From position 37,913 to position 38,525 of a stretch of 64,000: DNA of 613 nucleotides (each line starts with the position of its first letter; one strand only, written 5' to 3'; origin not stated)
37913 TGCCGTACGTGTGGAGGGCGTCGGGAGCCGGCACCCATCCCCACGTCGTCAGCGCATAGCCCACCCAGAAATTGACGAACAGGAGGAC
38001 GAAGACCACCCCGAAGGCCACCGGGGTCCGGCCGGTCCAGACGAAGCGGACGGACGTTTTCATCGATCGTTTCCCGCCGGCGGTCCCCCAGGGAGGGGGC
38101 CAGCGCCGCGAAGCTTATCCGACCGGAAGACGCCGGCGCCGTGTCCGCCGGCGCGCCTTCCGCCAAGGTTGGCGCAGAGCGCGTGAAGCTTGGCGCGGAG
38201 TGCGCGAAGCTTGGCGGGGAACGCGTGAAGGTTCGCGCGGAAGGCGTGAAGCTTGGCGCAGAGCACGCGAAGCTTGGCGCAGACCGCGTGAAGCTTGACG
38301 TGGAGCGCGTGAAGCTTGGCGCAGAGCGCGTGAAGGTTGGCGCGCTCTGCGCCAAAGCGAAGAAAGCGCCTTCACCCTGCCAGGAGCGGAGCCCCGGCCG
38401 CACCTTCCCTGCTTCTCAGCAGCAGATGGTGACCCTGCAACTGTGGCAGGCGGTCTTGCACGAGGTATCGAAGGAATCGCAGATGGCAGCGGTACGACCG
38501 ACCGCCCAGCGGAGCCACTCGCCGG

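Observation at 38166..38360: Nine tandem 21-bp repeats (each with AAGCTT core) between the precursor-peptide genes and a membrane-protein gene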

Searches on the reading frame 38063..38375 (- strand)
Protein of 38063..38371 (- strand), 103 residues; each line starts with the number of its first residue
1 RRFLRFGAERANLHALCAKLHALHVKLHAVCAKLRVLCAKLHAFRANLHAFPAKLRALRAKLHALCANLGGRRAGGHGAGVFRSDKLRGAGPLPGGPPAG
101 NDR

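Call 9: search_protein_families(library=pfam, proteins=[window:38115-38375:-], max_evalue=0.01)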
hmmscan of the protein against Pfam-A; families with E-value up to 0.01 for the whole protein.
window:38115-38375:- (86 aa): 0 families

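Call 70: find_homologous_proteins(query=window:38063-38371:-, max_evalue=0.01)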
Query seq(103 aa): 592 candidates shared short words with the query, none scored E <= 0.01.
